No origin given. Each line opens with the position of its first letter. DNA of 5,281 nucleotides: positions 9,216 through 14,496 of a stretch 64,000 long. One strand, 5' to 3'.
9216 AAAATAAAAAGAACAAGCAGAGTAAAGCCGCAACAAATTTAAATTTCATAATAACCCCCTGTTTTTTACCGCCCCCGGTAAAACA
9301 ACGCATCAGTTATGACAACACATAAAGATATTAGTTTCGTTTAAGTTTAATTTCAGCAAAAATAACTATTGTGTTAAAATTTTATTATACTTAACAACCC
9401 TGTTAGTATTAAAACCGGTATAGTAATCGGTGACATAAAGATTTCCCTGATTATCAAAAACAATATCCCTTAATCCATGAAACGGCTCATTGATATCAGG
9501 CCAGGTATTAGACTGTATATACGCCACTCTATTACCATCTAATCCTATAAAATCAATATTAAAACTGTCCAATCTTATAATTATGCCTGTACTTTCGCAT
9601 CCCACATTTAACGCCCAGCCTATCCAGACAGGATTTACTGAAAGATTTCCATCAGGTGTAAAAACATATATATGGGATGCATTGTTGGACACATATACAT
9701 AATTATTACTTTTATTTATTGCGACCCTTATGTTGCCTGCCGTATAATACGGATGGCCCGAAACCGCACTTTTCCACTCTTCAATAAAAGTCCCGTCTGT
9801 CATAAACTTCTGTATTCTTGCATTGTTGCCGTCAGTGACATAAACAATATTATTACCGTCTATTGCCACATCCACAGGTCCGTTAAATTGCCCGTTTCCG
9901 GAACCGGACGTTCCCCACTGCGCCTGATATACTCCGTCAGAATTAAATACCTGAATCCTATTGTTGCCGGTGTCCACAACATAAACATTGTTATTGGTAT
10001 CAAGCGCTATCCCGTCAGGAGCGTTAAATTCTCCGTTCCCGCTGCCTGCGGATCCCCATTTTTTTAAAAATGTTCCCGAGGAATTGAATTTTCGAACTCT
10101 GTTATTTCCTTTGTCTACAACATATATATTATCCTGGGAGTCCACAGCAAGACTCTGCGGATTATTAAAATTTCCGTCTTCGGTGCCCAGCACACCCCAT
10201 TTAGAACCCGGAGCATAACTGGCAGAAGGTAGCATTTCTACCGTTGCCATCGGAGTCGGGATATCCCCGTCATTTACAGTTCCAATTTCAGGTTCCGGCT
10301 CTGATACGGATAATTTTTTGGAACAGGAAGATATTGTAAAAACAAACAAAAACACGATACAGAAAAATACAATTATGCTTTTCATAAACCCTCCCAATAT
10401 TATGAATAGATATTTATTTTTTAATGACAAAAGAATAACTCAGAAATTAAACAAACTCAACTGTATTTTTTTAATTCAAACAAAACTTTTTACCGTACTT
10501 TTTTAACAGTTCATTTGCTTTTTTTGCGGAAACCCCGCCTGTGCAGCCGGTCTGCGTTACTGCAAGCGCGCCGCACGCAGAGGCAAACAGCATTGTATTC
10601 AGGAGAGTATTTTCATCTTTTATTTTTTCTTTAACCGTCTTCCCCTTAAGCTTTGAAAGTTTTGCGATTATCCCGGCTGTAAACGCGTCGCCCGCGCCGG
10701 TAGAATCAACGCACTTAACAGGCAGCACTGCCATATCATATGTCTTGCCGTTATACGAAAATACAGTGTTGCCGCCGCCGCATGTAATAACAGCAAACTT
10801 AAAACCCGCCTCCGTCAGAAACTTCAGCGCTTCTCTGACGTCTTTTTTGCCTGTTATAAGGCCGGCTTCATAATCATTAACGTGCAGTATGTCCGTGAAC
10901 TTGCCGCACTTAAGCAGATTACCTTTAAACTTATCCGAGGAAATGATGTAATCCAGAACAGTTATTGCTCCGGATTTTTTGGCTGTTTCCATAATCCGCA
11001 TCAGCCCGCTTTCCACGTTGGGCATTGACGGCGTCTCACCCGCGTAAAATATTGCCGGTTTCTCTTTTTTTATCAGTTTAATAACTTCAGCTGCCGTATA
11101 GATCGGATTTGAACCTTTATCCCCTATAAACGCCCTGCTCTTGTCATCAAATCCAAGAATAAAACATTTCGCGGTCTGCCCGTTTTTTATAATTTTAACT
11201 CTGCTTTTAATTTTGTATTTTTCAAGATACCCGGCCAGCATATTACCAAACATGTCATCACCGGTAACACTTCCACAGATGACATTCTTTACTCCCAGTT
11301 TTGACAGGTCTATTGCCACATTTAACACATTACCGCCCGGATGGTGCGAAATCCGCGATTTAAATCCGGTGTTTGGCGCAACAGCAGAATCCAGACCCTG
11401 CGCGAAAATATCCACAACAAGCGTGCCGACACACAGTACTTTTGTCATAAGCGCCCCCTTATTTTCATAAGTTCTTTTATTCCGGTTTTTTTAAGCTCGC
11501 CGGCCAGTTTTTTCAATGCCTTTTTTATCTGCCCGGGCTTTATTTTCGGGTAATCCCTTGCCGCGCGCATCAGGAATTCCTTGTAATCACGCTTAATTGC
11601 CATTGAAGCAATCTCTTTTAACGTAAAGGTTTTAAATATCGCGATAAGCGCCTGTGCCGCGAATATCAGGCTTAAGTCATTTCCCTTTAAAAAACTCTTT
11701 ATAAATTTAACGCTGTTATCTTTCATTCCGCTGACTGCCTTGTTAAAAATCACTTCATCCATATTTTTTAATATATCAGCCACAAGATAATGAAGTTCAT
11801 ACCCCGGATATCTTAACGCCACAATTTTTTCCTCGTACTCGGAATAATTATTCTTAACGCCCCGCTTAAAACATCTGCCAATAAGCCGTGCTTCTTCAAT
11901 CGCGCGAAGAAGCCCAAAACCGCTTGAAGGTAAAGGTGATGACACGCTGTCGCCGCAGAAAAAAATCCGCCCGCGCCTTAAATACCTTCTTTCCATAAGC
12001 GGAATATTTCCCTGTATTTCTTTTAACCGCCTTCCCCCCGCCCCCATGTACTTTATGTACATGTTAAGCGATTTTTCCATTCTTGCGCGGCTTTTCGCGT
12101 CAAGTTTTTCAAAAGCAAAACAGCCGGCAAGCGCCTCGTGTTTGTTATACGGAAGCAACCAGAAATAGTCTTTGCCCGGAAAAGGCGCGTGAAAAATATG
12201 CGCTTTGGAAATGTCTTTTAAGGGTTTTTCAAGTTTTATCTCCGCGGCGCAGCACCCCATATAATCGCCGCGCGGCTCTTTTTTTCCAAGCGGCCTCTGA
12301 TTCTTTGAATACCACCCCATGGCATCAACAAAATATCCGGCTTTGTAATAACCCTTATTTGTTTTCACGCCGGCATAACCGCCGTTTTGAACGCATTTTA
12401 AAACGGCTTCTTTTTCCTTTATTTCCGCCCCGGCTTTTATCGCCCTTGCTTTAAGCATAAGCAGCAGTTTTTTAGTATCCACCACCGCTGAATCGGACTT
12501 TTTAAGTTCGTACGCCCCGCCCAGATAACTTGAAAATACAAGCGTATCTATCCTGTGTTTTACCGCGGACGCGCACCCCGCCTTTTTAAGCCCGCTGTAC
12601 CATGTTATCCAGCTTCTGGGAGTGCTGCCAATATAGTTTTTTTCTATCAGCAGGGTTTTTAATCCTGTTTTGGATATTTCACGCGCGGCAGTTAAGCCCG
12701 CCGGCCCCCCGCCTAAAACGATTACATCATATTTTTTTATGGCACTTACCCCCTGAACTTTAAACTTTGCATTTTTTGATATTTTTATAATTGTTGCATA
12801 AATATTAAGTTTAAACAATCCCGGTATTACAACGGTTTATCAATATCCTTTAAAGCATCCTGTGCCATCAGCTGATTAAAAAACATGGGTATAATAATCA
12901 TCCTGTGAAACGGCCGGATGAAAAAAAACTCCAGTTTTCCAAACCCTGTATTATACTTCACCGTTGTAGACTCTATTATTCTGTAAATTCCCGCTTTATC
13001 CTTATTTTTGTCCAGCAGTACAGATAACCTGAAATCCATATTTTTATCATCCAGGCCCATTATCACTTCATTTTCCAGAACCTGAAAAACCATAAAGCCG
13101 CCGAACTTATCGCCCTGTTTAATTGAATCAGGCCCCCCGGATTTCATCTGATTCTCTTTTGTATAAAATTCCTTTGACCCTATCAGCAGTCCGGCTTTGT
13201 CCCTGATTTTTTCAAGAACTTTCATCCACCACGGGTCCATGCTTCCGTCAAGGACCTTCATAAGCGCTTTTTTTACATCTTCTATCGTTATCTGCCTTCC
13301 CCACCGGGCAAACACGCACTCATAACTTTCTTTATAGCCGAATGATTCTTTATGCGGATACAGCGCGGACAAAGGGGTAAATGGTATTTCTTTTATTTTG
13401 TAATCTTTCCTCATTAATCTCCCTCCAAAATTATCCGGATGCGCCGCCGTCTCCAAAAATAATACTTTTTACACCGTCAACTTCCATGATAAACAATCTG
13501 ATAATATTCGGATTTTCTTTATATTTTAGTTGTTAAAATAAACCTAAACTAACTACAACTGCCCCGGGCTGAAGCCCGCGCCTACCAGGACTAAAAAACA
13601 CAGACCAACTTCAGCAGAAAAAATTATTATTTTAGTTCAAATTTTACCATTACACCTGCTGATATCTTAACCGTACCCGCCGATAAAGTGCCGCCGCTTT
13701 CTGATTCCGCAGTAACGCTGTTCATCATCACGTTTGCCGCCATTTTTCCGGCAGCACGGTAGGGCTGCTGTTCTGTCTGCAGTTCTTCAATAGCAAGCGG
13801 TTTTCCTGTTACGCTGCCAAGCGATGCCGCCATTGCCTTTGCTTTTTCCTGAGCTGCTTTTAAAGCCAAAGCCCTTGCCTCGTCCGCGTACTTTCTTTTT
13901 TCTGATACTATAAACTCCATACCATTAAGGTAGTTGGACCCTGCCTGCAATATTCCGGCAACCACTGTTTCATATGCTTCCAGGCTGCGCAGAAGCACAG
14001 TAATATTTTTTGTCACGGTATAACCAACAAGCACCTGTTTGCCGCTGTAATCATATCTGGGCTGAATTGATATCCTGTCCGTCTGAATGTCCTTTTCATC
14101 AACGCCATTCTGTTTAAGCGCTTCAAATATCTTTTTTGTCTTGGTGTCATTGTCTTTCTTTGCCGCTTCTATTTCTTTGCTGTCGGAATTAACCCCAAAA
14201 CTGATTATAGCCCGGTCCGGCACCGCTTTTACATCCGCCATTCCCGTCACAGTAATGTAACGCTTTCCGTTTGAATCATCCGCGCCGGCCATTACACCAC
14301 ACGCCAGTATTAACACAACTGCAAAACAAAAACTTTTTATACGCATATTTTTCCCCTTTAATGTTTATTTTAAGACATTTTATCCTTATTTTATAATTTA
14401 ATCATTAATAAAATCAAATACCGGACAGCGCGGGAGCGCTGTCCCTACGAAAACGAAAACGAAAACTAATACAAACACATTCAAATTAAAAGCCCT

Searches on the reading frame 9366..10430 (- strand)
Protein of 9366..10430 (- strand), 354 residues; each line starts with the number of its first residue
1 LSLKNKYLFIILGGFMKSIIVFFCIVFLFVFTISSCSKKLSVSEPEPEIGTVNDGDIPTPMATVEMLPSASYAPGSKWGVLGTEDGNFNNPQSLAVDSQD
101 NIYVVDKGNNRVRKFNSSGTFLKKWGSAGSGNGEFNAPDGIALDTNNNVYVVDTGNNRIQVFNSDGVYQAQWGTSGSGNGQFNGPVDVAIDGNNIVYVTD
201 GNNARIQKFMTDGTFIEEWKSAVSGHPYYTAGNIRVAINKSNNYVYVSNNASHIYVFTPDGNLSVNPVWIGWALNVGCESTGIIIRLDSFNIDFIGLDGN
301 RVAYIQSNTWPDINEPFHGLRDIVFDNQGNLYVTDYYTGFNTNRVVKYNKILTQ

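Call 73: search_protein_families(library=ncbifam, proteins=[window:9366-10430:-], max_evalue=1e-15)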
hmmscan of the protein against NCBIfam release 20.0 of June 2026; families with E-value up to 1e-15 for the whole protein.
window:9366-10430:- (354 aa): 1 family
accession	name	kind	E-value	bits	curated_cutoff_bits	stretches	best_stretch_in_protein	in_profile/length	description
NF035926.1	scyF_NHL_VPEP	equivalog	2.3e-33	115.9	350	1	112-223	175-287/376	scytonemin biosynthesis PEP-CTERM protein ScyF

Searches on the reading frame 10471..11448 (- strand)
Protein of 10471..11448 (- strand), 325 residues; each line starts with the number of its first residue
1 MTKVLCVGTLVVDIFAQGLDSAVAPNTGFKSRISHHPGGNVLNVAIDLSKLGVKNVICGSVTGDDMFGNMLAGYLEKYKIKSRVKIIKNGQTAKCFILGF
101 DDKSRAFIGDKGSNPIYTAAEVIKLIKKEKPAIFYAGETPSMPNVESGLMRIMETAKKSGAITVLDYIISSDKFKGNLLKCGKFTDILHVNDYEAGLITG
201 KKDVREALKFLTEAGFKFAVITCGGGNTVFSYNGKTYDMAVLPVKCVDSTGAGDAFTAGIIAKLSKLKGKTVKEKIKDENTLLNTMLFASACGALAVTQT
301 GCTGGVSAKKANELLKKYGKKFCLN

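Call 73: search_protein_families(library=ncbifam, proteins=[window:10471-11448:-], max_evalue=1e-15)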
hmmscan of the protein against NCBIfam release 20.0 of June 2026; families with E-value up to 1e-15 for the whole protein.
window:10471-11448:- (325 aa): 6 families
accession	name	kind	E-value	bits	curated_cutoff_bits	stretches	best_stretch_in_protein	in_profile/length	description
NF006957.1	PRK09434.1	equivalog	1.9e-25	90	450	1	31-304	20-294/302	fructokinase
TIGR04382.1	myo_inos_iolC_N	equivalog_domain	3.5e-25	88.9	300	1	3-305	3-298/309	5-dehydro-2-deoxygluconokinase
TIGR02152.1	D_ribokin_bact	equivalog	9e-24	84.3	299.65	1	4-309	1-293/298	ribokinase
NF053626.1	RibKinHalex1628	equivalog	7.4e-23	81.5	330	1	2-316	2-292/293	ATP-dependent ribose-1-phosphate kinase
NF007321.0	PRK09813.1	equivalog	2.8e-17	63.1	247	1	35-277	21-245/261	fructoselysine 6-kinase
NF049991.1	TagKinase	equivalog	2.9e-16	59.2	420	1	3-311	9-310/321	tagatose kinase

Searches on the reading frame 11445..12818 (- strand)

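Call 73: search_protein_families(library=ncbifam, proteins=[window:11445-12818:-], max_evalue=1e-15)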
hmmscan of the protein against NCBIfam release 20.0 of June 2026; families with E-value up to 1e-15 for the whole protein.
window:11445-12818:- (457 aa): 1 family
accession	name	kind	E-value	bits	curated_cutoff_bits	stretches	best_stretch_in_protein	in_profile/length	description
TIGR02032.1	GG-red-SF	subfamily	4.9e-24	85.6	158.8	1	30-312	1-292/297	geranylgeranyl reductase family protein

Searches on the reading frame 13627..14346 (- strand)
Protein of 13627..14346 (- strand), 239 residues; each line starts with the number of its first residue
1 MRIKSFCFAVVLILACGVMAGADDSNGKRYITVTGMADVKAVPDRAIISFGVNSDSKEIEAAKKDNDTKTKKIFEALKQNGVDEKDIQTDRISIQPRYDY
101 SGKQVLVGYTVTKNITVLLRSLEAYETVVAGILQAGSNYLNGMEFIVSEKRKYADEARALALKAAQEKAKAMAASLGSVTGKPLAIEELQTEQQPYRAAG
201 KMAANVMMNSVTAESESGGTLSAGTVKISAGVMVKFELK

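Call 73: search_protein_families(library=ncbifam, proteins=[window:13627-14346:-], max_evalue=1e-15)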
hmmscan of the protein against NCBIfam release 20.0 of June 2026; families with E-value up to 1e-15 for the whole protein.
window:13627-14346:- (239 aa): 1 family
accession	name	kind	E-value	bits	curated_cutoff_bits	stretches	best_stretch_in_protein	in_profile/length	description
NF008299.0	PRK11087.1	equivalog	6.2e-38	130.5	249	1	3-239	3-237/238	oxidative stress defense protein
